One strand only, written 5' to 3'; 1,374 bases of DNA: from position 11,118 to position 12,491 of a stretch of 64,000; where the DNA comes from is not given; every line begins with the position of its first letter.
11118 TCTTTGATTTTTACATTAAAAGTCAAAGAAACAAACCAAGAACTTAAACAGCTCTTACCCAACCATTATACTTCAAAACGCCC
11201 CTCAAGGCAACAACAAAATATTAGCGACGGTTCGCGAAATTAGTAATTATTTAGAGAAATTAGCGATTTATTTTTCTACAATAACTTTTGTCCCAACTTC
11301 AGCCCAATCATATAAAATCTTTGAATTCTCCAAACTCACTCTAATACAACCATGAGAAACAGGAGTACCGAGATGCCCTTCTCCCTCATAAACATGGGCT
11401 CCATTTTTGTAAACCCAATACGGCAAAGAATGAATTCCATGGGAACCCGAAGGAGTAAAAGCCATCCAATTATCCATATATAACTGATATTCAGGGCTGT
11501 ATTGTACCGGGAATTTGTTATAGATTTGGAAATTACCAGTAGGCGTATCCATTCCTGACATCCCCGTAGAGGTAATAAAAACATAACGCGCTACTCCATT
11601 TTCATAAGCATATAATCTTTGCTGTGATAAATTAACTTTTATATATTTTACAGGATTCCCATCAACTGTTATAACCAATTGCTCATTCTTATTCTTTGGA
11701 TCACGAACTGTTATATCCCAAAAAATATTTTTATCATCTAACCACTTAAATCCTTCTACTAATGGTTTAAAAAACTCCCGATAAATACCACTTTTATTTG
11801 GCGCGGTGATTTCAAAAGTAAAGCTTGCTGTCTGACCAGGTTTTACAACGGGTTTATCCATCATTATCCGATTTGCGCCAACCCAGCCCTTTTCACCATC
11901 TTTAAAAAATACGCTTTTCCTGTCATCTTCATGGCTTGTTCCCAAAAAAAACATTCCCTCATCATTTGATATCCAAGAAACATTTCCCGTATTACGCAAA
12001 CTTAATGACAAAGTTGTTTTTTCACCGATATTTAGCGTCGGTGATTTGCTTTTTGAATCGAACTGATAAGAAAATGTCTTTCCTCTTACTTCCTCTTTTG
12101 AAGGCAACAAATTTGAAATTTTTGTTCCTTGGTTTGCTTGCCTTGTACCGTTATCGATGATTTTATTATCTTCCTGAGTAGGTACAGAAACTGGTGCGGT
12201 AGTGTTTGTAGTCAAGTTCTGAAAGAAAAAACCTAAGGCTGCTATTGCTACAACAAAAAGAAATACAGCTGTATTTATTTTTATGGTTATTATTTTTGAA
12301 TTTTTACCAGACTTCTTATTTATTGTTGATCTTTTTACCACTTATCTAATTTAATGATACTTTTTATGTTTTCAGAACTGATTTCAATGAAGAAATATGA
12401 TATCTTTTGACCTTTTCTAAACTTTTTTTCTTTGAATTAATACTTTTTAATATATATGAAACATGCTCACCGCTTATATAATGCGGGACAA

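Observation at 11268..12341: Shared ~110-aa domain links an L,D-transpeptidase and a GH5-like glycosidase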

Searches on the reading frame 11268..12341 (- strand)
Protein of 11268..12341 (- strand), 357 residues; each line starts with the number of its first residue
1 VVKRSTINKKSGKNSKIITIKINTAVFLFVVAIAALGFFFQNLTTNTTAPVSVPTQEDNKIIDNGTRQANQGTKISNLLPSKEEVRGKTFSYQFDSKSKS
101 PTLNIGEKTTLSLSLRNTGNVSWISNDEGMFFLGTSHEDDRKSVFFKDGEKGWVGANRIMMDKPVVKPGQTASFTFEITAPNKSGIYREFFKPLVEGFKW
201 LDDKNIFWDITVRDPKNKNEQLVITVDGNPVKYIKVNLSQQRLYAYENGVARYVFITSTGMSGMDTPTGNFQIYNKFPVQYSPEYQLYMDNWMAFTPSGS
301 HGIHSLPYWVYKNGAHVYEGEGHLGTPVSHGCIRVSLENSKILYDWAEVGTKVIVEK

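Call 3: search_protein_families(library=pfam, proteins=[window:11268-12341:-], max_evalue=1)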
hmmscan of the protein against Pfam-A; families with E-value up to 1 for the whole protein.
window:11268-12341:- (357 aa): 4 families
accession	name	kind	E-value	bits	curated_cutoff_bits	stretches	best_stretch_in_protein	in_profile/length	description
PF03734.19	YkuD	-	1.8e-22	80.9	23.4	1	232-355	2-146/146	L,D-transpeptidase catalytic domain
PF16158.11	N_BRCA1_IG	-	1e-06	29.7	28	1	103-192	8-89/108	Ig-like domain from next to BRCA1 gene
PF06129.17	Chordopox_G3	-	0.012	16.8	22.3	1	27-109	6-87/108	Chordopoxvirus G3 protein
PF10633.15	NPCBM_assoc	-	0.15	12.7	24.4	0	163-184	43-64/78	NPCBM-associated, NEW3 domain of alpha-galactosidase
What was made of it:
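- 11277..11648 (-): YkuD catalytic domain (aa 232-355) with His304 and the SHGC332IR motif. PF03734 E 1.8e-22 (call 3).
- On YkuD L,D-transpeptidase (PF03734): 80.9 bits against 23.4 (call 3).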

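Call 4: search_protein_families(library=ncbifam, proteins=[window:11268-12341:-], max_evalue=1)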
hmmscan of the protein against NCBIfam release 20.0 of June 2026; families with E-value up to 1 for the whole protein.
window:11268-12341:- (357 aa): 7 families
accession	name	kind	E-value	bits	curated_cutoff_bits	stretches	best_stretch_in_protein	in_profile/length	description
NF004785.0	PRK06132.1-2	subfamily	4.6e-16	59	169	2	234-282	65-113/353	hypothetical protein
NF004787.0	PRK06132.1-4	equivalog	1.2e-08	34.1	409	1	233-350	59-161/347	hypothetical protein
NF009120.0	PRK12472.1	subfamily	6.5e-08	31.8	369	1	223-355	46-162/508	hypothetical protein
NF004786.0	PRK06132.1-3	equivalog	6.5e-06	25.2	329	1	234-355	31-138/418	hypothetical protein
NF047955.1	TransPepLdtE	equivalog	0.00019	20.7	480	1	228-278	92-143/322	L,D-transpeptidase LdtE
NF007563.0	PRK10190.1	equivalog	0.00097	18.4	517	1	232-354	96-229/310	L,D-transpeptidase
NF007612.0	PRK10260.1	equivalog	0.0016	17.5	583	1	234-353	101-231/306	L,D-transpeptidase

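Call 10: find_homologous_proteins(query=window:11268-12341:-)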
Query window:11268-12341:- (357 aa): 73 proteins with E <= 0.001 among 1416 candidates.
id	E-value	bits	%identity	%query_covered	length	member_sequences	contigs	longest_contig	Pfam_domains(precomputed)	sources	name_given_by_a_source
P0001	1.2e-240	816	100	100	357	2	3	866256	PF03734.20,PF16158.12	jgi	-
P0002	9.1e-126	438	57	93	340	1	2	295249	PF03734.20,PF16158.12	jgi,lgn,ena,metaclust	metaclust:\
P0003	5.9e-125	435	59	93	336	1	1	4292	PF03734.20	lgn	-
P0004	4.9e-124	432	58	93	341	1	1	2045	PF03734.20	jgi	jgi:hypothetical protein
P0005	1.0e-122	428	58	93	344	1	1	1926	PF03734.20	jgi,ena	-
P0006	1.6e-122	427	58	94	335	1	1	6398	PF03734.20,PF16158.12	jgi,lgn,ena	-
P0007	3.2e-122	426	58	93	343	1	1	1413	PF03734.20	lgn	-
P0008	2.5e-121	423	56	94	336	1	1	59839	PF03734.20,PF16158.12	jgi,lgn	jgi:lipoprotein-anchoring transpeptidase ErfK/SrfK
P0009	6.9e-121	422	54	97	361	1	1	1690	PF03734.20,PF16158.12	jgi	jgi:hypothetical protein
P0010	1.7e-120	421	56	97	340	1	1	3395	PF03734.20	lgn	-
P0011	3.8e-120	419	57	94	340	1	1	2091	PF03734.20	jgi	jgi:lipoprotein-anchoring transpeptidase ErfK/SrfK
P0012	9.3e-118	412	55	96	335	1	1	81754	PF03734.20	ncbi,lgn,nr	ncbi:MAG: L,D-transpeptidase family protein [Patescibacteria group bacterium]|nr:L,D-transpeptidase 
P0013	6.4e-116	406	54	94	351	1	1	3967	PF03734.20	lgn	-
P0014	2.8e-115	403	51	95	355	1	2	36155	PF03734.20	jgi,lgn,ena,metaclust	metaclust:\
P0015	1.3e-114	401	54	94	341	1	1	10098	PF03734.20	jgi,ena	-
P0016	3.1e-111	390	61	75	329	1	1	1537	PF03734.20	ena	-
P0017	5.9e-111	389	61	75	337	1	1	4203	PF03734.20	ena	-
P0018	4.8e-110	386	59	77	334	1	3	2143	PF03734.20,PF16158.12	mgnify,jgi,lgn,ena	mgnify:CR=1 FL=1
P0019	7.1e-110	386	53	93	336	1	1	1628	PF03734.20,PF16158.12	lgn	-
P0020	8.7e-110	385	51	98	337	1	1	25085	PF03734.20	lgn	-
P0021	7.5e-109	382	60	75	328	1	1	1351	PF03734.20,PF16158.12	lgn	-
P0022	9.1e-106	372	57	79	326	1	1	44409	PF03734.20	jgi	-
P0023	3.7e-91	324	51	77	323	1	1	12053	PF03734.20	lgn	-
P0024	2.9e-65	239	46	74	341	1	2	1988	PF03734.20,PF16158.12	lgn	-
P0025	1.1e-42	165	35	75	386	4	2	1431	PF03734.20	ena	-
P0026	1.1e-37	148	58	35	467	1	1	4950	PF01839.30,PF13517.13,PF03734.20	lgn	-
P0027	2.6e-36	144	57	35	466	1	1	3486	PF01839.30,PF13517.13,PF03734.20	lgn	-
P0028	1.0e-33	135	33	76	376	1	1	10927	PF03734.20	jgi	jgi:hypothetical protein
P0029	8.1e-31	126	49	35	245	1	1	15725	PF03734.20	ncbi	-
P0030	2.3e-29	121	52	36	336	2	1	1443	PF03734.20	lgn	-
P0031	4.8e-29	120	52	35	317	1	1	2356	PF01839.30,PF13517.13,PF03734.20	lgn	-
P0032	6.5e-29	119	50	35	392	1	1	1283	PF13205.13,PF03734.20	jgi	jgi:lipoprotein-anchoring transpeptidase ErfK/SrfK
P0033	1.3e-28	118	48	42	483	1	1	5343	PF03734.20,PF12229.14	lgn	-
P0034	2.6e-26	111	47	35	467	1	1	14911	PF03734.20,PF12229.14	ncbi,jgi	jgi:lipoprotein-anchoring transpeptidase ErfK/SrfK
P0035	3.8e-26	110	50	35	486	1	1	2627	PF03734.20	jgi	jgi:lipoprotein-anchoring transpeptidase ErfK/SrfK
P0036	7.8e-26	109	49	35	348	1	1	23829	PF01839.30,PF13517.13,PF03734.20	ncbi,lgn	-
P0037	1.6e-24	105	50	35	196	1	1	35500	PF03734.20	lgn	-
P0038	2.4e-24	104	50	36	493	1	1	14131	PF03734.20,PF12229.14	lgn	-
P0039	1.0e-22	99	47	35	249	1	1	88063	PF03734.20,PF18884.6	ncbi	-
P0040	2.3e-22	98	48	35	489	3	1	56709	PF03734.20,PF12229.14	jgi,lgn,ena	-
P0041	1.8e-20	92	42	35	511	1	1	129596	PF14559.13,PF13414.13,PF00515.35,PF03734.20,PF13432.13,PF13428.13,PF13181.13,PF07719.24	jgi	jgi:tetratricopeptide (TPR) repeat protein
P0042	5.8e-20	90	44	40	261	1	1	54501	PF03734.20,PF18884.6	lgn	-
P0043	2.2e-17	81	43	35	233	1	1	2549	PF03734.20,PF18884.6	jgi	jgi:hypothetical protein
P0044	2.1e-13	68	42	35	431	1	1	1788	PF01839.30,PF13517.13,PF03734.20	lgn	-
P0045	3.0e-13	68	40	35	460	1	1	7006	PF01839.30,PF13517.13,PF03734.20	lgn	-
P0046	4.8e-13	67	40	35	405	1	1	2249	PF03734.20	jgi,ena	-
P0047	8.4e-13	66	40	39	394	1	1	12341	PF03734.20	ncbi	ncbi:MAG: L,D-transpeptidase [bacterium]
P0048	1.2e-12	66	40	39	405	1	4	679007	PF03734.20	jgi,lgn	jgi:hypothetical protein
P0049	2.8e-12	65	39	39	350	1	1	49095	PF03734.20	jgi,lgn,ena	-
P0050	6.1e-12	64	37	35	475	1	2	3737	PF01839.30,PF13517.13,PF03734.20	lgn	-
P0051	2.0e-11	62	38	39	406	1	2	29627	PF03734.20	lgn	-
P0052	3.3e-11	61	38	39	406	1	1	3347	PF03734.20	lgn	-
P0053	4.0e-11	61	40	34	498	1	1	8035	PF01839.30,PF13517.13,PF03734.20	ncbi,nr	ncbi:L,D-transpeptidase family protein [Candidatus Uhrbacteria bacterium]|nr:L,D-transpeptidase fami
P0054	7.1e-11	60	41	35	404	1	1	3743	PF03734.20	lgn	-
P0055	7.3e-11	60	40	35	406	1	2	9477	PF03734.20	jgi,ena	-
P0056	2.7e-9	55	38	35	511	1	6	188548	PF03734.20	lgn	-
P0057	5.6e-9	54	36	35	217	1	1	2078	PF03734.20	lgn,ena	-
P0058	5.7e-9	54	40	35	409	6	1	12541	PF03734.20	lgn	-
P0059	1.0e-8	53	33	35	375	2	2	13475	PF14559.13,PF03734.20,PF13428.13,PF07719.24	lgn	-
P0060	1.2e-8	53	36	35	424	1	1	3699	PF03734.20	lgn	-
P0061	1.3e-8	53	38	35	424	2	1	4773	PF03734.20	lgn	-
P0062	1.7e-8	52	36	34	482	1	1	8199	PF01839.30,PF13517.13,PF03734.20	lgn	-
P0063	2.0e-8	52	34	35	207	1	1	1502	PF03734.20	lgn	-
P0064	3.6e-8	51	35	35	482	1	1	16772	PF01839.30,PF13517.13,PF03734.20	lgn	-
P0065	5.5e-8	51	36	35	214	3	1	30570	PF03734.20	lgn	-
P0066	7.2e-8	50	34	34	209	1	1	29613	PF03734.20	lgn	-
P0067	1.4e-7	49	37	35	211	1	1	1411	PF03734.20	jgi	jgi:hypothetical protein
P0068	1.8e-7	49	35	34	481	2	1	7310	PF01839.30,PF13517.13,PF03734.20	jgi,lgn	jgi:lipoprotein-anchoring transpeptidase ErfK/SrfK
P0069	2.6e-7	48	34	35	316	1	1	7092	PF03734.20,PF08239.18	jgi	-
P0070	1.1e-6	46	38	34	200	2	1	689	PF03734.20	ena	-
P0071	3.8e-6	45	33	35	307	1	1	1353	PF03734.20,PF08239.18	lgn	-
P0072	9.3e-6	43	33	33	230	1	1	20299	PF03734.20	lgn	-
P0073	1.6e-5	42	32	35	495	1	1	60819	PF03734.20,PF12229.14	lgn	-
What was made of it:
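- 11268..12341 (-): ORF of 357 aa: membrane-anchored L,D-transpeptidase (anchor, linker, FW domain, YkuD). The exact protein is in public data and is already tagged PF03734 + PF16158 (P0001, call 10).
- Slot equivalence: YkuD paralogues carry PG_binding_4, SH3_3, Big_5 or FG-GAP where this Ldt carries FW (call 10).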

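Call 49: search_solved_structures(query=window:11268-12341:-, max_evalue=0.01, show_alignments=1)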
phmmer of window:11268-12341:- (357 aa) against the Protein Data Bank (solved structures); distinct sequences matched with E-value up to 0.01: 5.
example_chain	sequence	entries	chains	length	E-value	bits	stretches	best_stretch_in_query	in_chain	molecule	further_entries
4xxt_A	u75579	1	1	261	1.1e-06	31.4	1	233-353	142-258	Fusion of predicted Zn-dependent amidase/peptidase (Cell wall hydrolase/DD-carboxypeptidas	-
5bmq_A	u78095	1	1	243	1.8e-05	27.4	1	232-353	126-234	ErfK/YbiS/YcfS/YnhG family protein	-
4lzh_A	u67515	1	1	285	0.0013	21.4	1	233-353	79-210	L,D-transpeptidase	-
3zg4_A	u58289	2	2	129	0.0031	20.1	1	232-355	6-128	ERFK/YBIS/YCFS/YNHG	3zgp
6fj1_A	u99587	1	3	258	0.0032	20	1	232-355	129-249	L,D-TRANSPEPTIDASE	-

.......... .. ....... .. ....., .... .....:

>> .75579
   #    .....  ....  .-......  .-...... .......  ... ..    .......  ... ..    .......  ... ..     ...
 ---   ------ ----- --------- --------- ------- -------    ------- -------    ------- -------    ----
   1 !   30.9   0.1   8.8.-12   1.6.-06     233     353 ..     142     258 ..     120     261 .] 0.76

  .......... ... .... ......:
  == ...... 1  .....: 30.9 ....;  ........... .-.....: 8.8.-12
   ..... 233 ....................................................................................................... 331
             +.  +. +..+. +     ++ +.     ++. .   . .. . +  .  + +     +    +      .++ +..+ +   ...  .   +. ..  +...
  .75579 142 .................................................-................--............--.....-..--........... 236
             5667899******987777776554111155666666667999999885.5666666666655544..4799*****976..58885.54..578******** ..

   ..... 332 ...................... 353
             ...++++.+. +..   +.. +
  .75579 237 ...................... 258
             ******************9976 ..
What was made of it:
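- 11277..11648 (-): The motif aligns to solved Ldts (call 49).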

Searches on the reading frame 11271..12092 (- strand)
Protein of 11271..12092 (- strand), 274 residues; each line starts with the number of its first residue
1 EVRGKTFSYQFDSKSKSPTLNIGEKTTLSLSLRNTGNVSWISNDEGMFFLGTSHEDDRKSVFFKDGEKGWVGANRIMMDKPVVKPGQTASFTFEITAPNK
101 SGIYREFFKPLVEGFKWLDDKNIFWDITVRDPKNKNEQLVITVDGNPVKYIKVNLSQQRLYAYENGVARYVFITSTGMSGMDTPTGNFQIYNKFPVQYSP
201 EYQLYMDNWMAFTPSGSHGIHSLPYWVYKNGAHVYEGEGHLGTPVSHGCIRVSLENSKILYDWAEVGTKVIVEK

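Call 64: predict_structure(alignment_id=A5)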
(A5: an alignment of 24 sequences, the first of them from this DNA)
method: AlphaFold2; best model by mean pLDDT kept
length: 274 residues; sequences in the alignment: 24
mean_pLDDT: 77.4   pTM: 0.67
mean pLDDT of the five models: 77.4, 77.1, 72.3, 71.0, 61.4
residues with pLDDT >= 90: 97; 70-90: 90; 50-70: 53; < 50: 34
segments of 3 or more residues with pLDDT < 50: 178-180, 200-204, 210-214, 216-222, 236-247
pLDDT, mean of each block of 10 residues (from residue 1): 78 97 96 96 84 72 90 91 96 95 92 88 93 88 85 81 84 63 70 56 50 46 56 51 42 68 81 82
secondary structure, 60 per line:
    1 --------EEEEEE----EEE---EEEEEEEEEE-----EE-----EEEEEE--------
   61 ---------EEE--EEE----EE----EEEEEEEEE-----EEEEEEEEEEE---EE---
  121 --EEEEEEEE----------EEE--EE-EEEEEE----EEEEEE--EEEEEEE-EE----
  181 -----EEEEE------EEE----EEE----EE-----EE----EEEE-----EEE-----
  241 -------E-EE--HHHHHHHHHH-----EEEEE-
elements in order: E9-14 E19-21 E25-34 E47-52 E70-72 E75-77 E88-96 E102-112 E123-130 E141-143 E149-154 E159-164 E167-173 E186-190 E197-199 E204-206 E224-227 E233-235 H254-263 E269-273
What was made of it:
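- Tried and rejected: The YkuD half has low confidence (pLDDT 42-70), pTM is 0.67 and no coordinates are returned, so no conclusion was drawn (call 64).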

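Call 66: fold_search(model_id=the predicted structure, library=pdb)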
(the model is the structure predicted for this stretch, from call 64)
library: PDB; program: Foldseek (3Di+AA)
matches with E <= 10: 1962; with E <= 0.001: 82
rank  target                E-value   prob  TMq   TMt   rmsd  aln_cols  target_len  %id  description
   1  4xvo_A                2.0e-08  1.00  0.33  0.41  15.6       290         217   13  L,D-transpeptidase from Mycobacterium smegmatis (released 2015-02-11)
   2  5uwv_E                2.5e-08  1.00  0.33  0.28  19.4       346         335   14  Crystal structure of Mycobacterium abscessus L,D-transpeptidase 2 (released 2017-08-16)
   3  4jmn                  3.0e-08  1.00  0.33  0.40  15.6       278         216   15  Crystal structure of LD transpeptidase LdtMt1 from M. tuberculosis (released 2013-10-23)
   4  8a1m_A                3.1e-08  1.00  0.32  0.25  18.8       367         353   13  Crystal structure of the transpeptidase LdtMt2 from Mycobacterium tuberculosis in complex with maleimide analogue 4 (released 2023-06-14)
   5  6iyw_A                3.7e-08  1.00  0.32  0.33  17.6       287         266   16  Crystal sturucture of L,D-transpeptidase LdtMt2 from Mycobacterium tuberculosis in complex with Imipenem adduct (released 2019-02-27)
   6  5uwv_B                3.7e-08  1.00  0.32  0.27  17.6       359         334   12  Crystal structure of Mycobacterium abscessus L,D-transpeptidase 2 (released 2017-08-16)
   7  5uwv_F                7.8e-08  1.00  0.33  0.27  19.4       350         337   14  Crystal structure of Mycobacterium abscessus L,D-transpeptidase 2 (released 2017-08-16)
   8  5du7_C                8.2e-08  1.00  0.32  0.26  18.6       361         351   12  Crystal structure of ldtMt2 at 1.79 Angstrom resolution (released 2016-09-28)
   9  8a1l_A                8.7e-08  1.00  0.32  0.26  18.9       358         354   13  Crystal structure of the transpeptidase LdtMt2 from Mycobacterium tuberculosis in complex with alpha-chloro ketone 2 (released 2023-06-14)
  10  5lb1_B                9.2e-08  1.00  0.33  0.35  17.3       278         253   15  Crystal structure of the Mycobacterium tuberculosis L,D-transpeptidase-2 (LdtMt2) BC-module with thionitrobenzoate (TN (released 2017-01-18)
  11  4qra_A                9.2e-08  1.00  0.33  0.28  17.3       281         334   16  Structure and specificity of L-D-Transpeptidase from Mycobacterium tuberculosis and antibiotic resistance: Calcium bin (released 2015-12-23)
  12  6iyv_A                1.0e-07  1.00  0.33  0.34  17.4       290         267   15  Crystal sturucture of L,D-transpeptidase LdtMt2 from Mycobacterium tuberculosis in complex with ertapenem adduct (released 2019-02-27)
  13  3vyp_B                1.1e-07  1.00  0.33  0.34  17.3       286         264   15  Crystal structure of Mycobacterium tuberculosis L,D-transpeptidase LdtMt2-N140 adduct with meropenem (released 2013-06-19)
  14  4qra_B                1.1e-07  1.00  0.33  0.28  17.2       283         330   16  Structure and specificity of L-D-Transpeptidase from Mycobacterium tuberculosis and antibiotic resistance: Calcium bin (released 2015-12-23)
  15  5d7h_B                1.1e-07  1.00  0.32  0.25  18.8       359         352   13  X-RAY CRYSTAL STRUCTURE OF L,D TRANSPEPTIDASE 2 FROM MYCOBACTERIUM TUBERCULOSIS (released 2016-09-28)
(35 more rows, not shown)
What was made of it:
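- Closest known: BIg. Same: The two-domain model retrieves these enzymes first (call 66).
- The FW+YkuD model matches mycobacterial Ldts across both domains in the same order (E 2e-8, 280-360 aligned columns, call 66).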
